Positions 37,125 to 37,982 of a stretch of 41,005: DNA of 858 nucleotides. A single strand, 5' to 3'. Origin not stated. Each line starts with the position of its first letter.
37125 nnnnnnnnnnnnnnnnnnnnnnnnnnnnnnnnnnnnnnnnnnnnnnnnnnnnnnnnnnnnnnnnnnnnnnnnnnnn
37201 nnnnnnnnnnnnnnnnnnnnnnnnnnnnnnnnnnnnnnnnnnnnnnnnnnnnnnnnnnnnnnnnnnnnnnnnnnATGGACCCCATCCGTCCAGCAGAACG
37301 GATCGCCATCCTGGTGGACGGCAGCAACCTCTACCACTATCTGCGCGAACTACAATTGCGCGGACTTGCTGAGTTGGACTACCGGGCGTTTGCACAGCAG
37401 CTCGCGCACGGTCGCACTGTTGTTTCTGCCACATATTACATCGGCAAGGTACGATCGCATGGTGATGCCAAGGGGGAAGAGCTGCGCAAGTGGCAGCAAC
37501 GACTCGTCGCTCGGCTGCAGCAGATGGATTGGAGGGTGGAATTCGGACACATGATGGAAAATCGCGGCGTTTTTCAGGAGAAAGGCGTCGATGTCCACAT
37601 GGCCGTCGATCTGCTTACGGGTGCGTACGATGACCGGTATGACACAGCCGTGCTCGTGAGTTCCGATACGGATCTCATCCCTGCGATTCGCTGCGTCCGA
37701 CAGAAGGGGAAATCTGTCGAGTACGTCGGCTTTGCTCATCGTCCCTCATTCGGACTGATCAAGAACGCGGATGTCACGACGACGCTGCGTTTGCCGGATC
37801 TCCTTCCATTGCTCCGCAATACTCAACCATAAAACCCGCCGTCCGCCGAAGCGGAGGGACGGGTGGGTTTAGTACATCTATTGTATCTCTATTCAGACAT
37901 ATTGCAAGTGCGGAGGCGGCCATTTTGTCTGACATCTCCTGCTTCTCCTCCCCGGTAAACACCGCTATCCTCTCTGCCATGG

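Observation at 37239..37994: Perfect 33-bp direct repeat duplicates the lysS core promoter, ATG and first five codons around an inserted NYN-RNase gene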

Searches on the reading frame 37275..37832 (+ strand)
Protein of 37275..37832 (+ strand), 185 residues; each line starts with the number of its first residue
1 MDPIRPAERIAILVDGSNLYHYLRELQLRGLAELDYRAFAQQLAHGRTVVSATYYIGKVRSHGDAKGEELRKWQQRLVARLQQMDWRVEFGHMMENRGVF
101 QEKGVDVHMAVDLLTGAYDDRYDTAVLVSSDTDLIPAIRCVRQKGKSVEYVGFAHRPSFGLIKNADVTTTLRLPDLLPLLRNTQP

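Call 5: search_protein_families(library=pfam, proteins=[window:37275-37832:+], max_evalue=0.01)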
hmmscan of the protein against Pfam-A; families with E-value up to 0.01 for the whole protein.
window:37275-37832:+ (185 aa): 1 family
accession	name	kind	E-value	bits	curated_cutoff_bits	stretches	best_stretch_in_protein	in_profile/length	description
PF01936.24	NYN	-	1.1e-26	94.5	24.2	1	9-168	1-141/145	NYN domain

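Call 8: find_homologous_proteins(query=window:37275-37832:+)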
Query window:37275-37832:+ (185 aa): 176 proteins with E <= 0.001 among 484 candidates; the best 120 are listed.
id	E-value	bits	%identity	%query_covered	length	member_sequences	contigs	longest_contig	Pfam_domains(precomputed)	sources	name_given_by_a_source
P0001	5.2e-92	324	81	97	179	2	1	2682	PF01936.25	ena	-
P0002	2.8e-91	322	81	96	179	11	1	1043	PF01936.25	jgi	jgi:uncharacterized LabA/DUF88 family protein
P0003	3.8e-91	322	81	96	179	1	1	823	PF01936.25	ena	-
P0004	7.5e-91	321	83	96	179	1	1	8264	PF01936.25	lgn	-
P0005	5.1e-90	318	79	96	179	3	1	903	PF01936.25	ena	-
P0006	3.8e-89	315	80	96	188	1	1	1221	PF01936.25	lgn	-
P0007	9.1e-89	314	80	96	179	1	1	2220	PF01936.25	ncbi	-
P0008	1.3e-88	313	80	96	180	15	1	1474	PF01936.25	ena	-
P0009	3.1e-88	312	78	95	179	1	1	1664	PF01936.25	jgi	jgi:uncharacterized LabA/DUF88 family protein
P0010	3.2e-87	309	77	97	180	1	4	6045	PF01936.25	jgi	-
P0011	5.7e-87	308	78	96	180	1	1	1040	PF01936.25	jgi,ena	jgi:uncharacterized LabA/DUF88 family protein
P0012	8.7e-87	307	77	96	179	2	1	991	PF01936.25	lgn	-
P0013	1.2e-86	307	77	96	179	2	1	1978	PF01936.25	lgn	-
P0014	2.6e-86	306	76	96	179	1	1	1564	PF01936.25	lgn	-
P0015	3.0e-86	306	79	95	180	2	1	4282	PF01936.25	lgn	-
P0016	1.5e-85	303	78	95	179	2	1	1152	PF01936.25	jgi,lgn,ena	-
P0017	3.1e-85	302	77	95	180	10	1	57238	PF01936.25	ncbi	-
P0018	1.1e-84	301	76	95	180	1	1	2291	PF01936.25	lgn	-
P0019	8.0e-84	298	75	96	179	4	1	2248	PF01936.25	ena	-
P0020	1.3e-83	297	77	95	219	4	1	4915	PF01936.25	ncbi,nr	ncbi:NYN domain-containing protein [Candidatus Peregrinibacteria bacterium]|nr:NYN domain-containing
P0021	1.8e-83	297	76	95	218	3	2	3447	PF01936.25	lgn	-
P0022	5.2e-83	295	75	96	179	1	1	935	PF01936.25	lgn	-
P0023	2.4e-82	293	71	98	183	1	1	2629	PF01936.25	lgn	-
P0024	4.6e-82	292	76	95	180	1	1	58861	PF01936.25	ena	-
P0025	1.3e-81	291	74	96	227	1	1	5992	PF01936.25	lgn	-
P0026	6.0e-81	288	75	96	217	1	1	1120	PF01936.25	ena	-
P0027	6.8e-81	288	74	96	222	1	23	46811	PF01936.25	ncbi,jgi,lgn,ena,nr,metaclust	ncbi:hypothetical protein A3H22_01285 [Candidatus Peribacteria bacterium RIFCSPLOWO2_12_FULL_55_15]|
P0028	8.4e-81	288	72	97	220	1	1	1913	PF01936.25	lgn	-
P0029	4.3e-80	286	75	94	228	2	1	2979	PF01936.25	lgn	-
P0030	1.1e-79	284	72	94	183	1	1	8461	PF01936.25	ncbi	-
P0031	4.2e-79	282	71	97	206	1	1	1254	PF01936.25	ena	-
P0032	4.7e-79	282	72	95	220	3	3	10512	PF01936.25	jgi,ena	-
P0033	1.5e-78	281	72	96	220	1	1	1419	PF01936.25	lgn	-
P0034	2.2e-77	277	69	97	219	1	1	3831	PF01936.25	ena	-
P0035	1.8e-75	271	73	92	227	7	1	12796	PF01936.25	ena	-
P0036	4.8e-74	266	71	89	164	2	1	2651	PF01936.25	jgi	jgi:uncharacterized LabA/DUF88 family protein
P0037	6.5e-73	262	69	95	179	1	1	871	PF01936.25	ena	-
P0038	8.2e-72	259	66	95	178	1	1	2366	PF01936.25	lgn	-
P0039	7.8e-69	249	66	95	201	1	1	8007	PF01936.25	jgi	jgi:uncharacterized LabA/DUF88 family protein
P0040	5.1e-63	230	58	94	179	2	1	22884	PF01936.25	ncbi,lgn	-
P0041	2.4e-61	225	62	91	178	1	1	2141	PF01936.25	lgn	-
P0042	3.1e-61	224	59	95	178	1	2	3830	PF01936.25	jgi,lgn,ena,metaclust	metaclust:\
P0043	5.4e-61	223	63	95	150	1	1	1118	PF01936.25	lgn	-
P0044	9.9e-61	223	57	95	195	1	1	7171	PF01936.25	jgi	-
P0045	3.5e-60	221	61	89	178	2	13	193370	PF01936.25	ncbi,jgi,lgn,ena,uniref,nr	ncbi:MAG: hypothetical protein A3C02_03925 [Candidatus Andersenbacteria bacterium RIFCSPHIGHO2_02_FU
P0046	4.9e-60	220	58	94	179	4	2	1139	PF01936.25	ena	-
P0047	5.0e-60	220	57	97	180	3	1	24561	PF01936.25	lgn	-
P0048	8.4e-60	219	57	95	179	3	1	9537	PF01936.25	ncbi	-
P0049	1.1e-59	219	59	94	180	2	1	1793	PF01936.25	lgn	-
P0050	1.1e-59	219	60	91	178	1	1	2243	PF01936.25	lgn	-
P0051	8.6e-59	216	58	94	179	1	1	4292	PF01936.25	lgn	-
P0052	8.8e-59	216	58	94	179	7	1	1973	PF01936.25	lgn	-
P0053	1.4e-58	215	59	94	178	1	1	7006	PF01936.25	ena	-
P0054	9.0e-58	213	57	94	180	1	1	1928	PF01936.25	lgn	-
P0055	3.1e-57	211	56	94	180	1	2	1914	PF01936.25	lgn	-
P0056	9.3e-57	210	58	94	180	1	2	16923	PF01936.25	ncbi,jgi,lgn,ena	-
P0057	1.2e-56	209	58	94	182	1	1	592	PF01936.25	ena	-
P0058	1.5e-56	209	57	94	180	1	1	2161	PF01936.25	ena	-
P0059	1.0e-54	203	57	94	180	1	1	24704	PF01936.25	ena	-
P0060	1.2e-54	203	56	94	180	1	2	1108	PF01936.25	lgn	-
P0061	1.7e-54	202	56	94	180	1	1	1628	PF01936.25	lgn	-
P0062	3.7e-51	191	52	94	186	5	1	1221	PF01936.25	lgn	-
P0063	5.6e-50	188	75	61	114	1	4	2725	PF01936.25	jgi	jgi:uncharacterized LabA/DUF88 family protein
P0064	2.8e-49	185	50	96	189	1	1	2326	PF01936.25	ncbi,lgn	ncbi:MAG: NYN domain-containing protein [Candidatus Dojkabacteria bacterium]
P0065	6.5e-49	184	55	92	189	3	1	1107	PF01936.25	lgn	-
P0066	4.7e-48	181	47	99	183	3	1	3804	PF01936.25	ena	-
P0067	5.2e-48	181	49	92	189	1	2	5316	PF01936.25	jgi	jgi:uncharacterized LabA/DUF88 family protein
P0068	7.7e-48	181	49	94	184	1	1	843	PF01936.25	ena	-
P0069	1.4e-47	180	53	94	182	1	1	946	PF01936.25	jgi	jgi:uncharacterized LabA/DUF88 family protein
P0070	1.8e-47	179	52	94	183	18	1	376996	PF01936.25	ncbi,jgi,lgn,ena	ncbi:MAG: NYN domain-containing protein [Patescibacteria group bacterium]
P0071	2.0e-47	179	52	93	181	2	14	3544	PF01936.25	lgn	-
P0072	3.9e-47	178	50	91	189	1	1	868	PF01936.25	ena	-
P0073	4.3e-47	178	51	90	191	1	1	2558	PF01936.25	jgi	-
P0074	5.4e-47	178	52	91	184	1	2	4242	PF01936.25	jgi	jgi:uncharacterized LabA/DUF88 family protein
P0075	1.2e-46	177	47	94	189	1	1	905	PF01936.25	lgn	-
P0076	1.3e-46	177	50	91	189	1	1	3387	PF01936.25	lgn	-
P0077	1.4e-46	176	54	85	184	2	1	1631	PF01936.25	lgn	-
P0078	2.2e-46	176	48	93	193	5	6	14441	PF01936.25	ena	-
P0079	2.5e-46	176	47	95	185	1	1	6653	PF01936.25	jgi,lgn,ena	-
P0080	4.4e-46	175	52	85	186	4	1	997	PF01936.25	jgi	jgi:uncharacterized LabA/DUF88 family protein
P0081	4.7e-46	175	48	95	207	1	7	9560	PF01936.25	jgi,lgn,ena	-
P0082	6.9e-46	174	49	93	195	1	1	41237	PF01936.25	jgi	jgi:uncharacterized LabA/DUF88 family protein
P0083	7.0e-46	174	50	89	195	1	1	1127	PF01936.25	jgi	jgi:uncharacterized LabA/DUF88 family protein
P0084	1.0e-45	174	49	91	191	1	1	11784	PF01936.25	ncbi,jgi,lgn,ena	ncbi:MAG: NYN domain-containing protein [bacterium]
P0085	2.6e-45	172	50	92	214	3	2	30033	PF01936.25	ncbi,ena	-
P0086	3.9e-45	172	46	91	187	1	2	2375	PF01936.25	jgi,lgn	-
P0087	4.0e-45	172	49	93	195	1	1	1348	PF01936.25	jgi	jgi:uncharacterized LabA/DUF88 family protein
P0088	7.0e-45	171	48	93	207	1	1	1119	PF01936.25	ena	-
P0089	7.3e-45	171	48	94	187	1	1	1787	PF01936.25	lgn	-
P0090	8.6e-45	171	53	85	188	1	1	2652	PF01936.25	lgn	-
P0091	1.6e-44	170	46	95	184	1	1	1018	PF01936.25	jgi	jgi:uncharacterized LabA/DUF88 family protein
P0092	1.7e-44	170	49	93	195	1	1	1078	PF01936.25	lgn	-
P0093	1.8e-44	170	48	95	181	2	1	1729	PF01936.25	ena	-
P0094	2.2e-44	169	48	96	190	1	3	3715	PF01936.25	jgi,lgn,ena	-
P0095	2.7e-44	169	48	96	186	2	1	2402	PF01936.25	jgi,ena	-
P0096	3.1e-44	169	46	95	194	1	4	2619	PF01936.25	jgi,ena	jgi:uncharacterized LabA/DUF88 family protein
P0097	3.2e-44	169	47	95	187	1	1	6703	PF01936.25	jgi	jgi:uncharacterized LabA/DUF88 family protein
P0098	4.3e-44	168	49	90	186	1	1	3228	PF01936.25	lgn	-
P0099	4.5e-44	168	52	91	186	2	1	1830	PF01936.25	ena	-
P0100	5.7e-44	168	47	94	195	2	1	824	PF01936.25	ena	-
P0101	6.5e-44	168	46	95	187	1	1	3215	PF01936.25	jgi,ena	-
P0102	6.9e-44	168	47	97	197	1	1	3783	PF01936.25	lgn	-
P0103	7.2e-44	168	48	95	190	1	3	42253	PF01936.25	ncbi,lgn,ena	-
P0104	9.9e-44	167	47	97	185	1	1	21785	PF01936.25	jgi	jgi:uncharacterized LabA/DUF88 family protein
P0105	1.4e-43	167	49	96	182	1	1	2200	PF01936.25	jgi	jgi:uncharacterized LabA/DUF88 family protein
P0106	1.7e-43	166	78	53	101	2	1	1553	PF01936.25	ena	-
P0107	2.5e-43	166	46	95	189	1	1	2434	PF01936.25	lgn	-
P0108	3.5e-43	165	53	91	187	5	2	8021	PF01936.25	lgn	-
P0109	7.3e-43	164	45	96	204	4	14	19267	PF01936.25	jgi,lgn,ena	-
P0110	7.4e-43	164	48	87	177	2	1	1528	PF01936.25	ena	-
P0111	9.1e-43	164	47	91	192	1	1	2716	PF01936.25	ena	-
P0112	1.3e-42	163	80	51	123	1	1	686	PF01936.25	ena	-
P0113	1.6e-42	163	77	53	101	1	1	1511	PF01936.25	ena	-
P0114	2.3e-42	163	48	93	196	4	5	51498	PF01936.25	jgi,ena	jgi:uncharacterized LabA/DUF88 family protein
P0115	7.1e-42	161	47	93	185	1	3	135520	PF01936.25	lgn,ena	-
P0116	9.3e-42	161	53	85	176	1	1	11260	PF01936.25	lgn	-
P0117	1.5e-41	160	47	92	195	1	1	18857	PF01936.25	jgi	-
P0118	3.3e-41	159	48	95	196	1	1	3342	PF01936.25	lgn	-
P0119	3.3e-41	159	49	89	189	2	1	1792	PF01936.25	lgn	-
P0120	5.5e-41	158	47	96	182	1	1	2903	PF01936.25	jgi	jgi:uncharacterized LabA/DUF88 family protein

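Call 15: find_encoding_contigs(protein=window:37275-37832:+, flank=6000, max_places=10)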
Protein window:37275-37832:+ (185 aa): no gene with exactly this product is on record in the collection.

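Call 16: find_encoding_contigs(protein=P0004, flank=5000, max_places=3)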
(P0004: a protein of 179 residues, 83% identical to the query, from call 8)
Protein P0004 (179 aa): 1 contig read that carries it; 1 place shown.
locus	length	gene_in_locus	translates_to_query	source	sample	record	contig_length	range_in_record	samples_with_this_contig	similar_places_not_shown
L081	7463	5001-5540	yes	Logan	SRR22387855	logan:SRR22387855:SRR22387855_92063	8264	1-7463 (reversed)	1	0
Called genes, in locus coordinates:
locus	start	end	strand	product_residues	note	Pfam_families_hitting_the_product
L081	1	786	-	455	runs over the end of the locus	PF02350:Epimerase_2 (weak), PF04464:Glyphos_transf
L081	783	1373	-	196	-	PF13580:SIS_2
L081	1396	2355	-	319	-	PF03102:NeuB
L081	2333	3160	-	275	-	PF00106:adh_short, PF01370:Epimerase (faint), PF08659:KR, PF13561:adh_short_C2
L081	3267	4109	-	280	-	PF00106:adh_short, PF13561:adh_short_C2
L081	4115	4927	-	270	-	PF05050:Methyltransf_21 (weak)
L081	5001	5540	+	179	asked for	PF01936:NYN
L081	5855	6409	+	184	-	-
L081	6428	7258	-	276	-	PF01261:AP_endonuc_2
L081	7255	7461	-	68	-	?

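Call 17: find_encoding_contigs(protein=P0017, flank=5000, max_places=3)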
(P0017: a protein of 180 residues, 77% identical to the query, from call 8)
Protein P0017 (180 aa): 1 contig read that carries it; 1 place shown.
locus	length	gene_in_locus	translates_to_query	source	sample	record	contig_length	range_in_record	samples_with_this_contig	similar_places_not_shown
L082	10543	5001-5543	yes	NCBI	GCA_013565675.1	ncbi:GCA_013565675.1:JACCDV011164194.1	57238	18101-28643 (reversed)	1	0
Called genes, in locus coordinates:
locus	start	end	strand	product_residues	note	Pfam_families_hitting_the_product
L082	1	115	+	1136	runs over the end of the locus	PF01381:HTH_3, PF12844:HTH_19, PF07719:TPR_2 (faint), PF12895:ANAPC3 (faint)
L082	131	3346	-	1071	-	PF02384:N6_Mtase, PF20473:MmeI_Mtase (weak), PF07669:Eco57I, PF18135:Type_ISP_C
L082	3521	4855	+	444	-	PF01656:CbiA (weak), PF02374:ArsA_ATPase (faint), PF10609:ParA (weak)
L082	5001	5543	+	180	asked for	PF01936:NYN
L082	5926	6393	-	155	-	-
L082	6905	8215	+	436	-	-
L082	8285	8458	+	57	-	-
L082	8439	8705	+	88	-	PF04026:SpoVG (weak)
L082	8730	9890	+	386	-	-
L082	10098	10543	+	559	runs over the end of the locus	PF00239:Resolvase, PF07508:Recombinase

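Call 18: find_encoding_contigs(protein=P0024, flank=5000, max_places=3)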
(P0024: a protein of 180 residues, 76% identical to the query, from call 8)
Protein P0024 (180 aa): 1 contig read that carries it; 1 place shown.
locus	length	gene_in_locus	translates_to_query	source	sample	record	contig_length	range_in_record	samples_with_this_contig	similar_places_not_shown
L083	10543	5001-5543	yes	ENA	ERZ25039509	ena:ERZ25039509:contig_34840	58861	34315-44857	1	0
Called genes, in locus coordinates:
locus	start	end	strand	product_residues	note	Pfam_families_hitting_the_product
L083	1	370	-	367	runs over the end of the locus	PF03050:DDE_Tnp_IS66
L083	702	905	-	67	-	PF05717:TnpB_IS66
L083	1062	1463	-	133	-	-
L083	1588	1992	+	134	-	-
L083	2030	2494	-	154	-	PF27807:DNA_S_mod_dnd_assoc_4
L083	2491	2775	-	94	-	-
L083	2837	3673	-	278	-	PF13560:HTH_31 (weak), PF02661:Fic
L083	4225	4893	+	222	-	PF00589:Phage_integrase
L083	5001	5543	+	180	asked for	PF01936:NYN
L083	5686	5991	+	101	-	-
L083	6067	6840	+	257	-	PF09250:Prim-Pol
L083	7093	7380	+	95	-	PF12728:HTH_17 (faint)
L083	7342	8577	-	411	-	PF00589:Phage_integrase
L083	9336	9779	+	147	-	-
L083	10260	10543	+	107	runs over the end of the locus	PF00893:Multi_Drug_Res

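Call 22: find_related_loci(query=window:37275-37829:+, collection=metagenome_contigs, flank=3000)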
Query window:37275-37829:+ (185 aa) in metagenome_contigs; peptide patterns used: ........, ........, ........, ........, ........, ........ (x = any residue, [..] = any of these).
156 stretches matched a pattern, but none encodes a relative of the query by tblastn (E <= 1e-3).

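Call 25: find_related_loci(query=A1, collection=metagenome_contigs, flank=3000)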
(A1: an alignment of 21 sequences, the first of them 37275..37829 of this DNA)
Query A1 (185 aa) in metagenome_contigs; peptide patterns used: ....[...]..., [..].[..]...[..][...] (x = any residue, [..] = any of these).
321 stretches matched a pattern; 83 encode a relative of the query (tblastn E <= 1e-3); the best 80 are kept; 80 distinct loci.
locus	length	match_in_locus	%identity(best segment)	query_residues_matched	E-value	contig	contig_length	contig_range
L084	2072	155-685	77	6-182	5e-97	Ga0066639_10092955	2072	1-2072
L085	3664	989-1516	78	6-181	3e-93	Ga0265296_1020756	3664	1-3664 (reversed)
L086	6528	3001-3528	78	6-181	1e-92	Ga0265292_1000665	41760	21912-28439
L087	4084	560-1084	78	7-181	2e-92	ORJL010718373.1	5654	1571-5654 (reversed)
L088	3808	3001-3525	78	7-181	2e-92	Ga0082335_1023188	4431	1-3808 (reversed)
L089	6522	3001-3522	78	8-181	9e-91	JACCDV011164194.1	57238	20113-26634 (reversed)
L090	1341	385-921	77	6-184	4e-97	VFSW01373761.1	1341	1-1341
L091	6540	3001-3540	73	3-182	6e-89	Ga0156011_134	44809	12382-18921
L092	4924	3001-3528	72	8-183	1e-85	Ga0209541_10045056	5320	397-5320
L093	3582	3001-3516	73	6-176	8e-82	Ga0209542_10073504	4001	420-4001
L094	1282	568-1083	73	6-176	2e-87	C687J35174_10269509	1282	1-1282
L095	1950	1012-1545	58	7-185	2e-70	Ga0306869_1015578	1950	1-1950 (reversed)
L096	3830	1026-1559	58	7-185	2e-68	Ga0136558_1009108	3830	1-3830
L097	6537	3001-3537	58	8-185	2e-66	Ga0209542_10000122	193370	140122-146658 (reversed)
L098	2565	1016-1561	55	4-185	3e-66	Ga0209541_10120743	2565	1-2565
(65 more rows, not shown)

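Call 36: search_protein_families(library=padloc, proteins=[window:37275-37829:+], max_evalue=0.01)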
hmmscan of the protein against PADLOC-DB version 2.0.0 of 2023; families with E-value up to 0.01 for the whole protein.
window:37275-37829:+ (185 aa): 2 families
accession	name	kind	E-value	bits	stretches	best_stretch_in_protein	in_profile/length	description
PDLC04163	HEC-09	-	2.4e-22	77.6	1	8-147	2-148/203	-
PDLC01154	NYN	-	1.1e-12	46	1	12-153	150-277/310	"LabA-like protein, NYN family nuclease"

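Call 64: search_protein_families(library=ncbifam, proteins=[window:37275-37829:+], max_evalue=1)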
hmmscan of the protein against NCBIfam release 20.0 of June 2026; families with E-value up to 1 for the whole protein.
window:37275-37829:+ (185 aa): 1 family
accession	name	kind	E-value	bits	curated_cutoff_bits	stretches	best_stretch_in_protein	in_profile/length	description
TIGR00288.1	TIGR00288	hypoth_equivalog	5.2e-07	29.6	178.45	1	103-168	87-152/160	TIGR00288 family NYN domain-containing protein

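Call 69: find_related_loci(query=A1, collection=viral_contigs, flank=3000)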
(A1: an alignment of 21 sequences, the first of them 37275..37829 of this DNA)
Query A1 (185 aa) in viral_contigs; peptide patterns used: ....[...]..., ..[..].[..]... (x = any residue, [..] = any of these).
8 stretches matched a pattern, but none encodes a relative of the query by tblastn (E <= 1e-3).
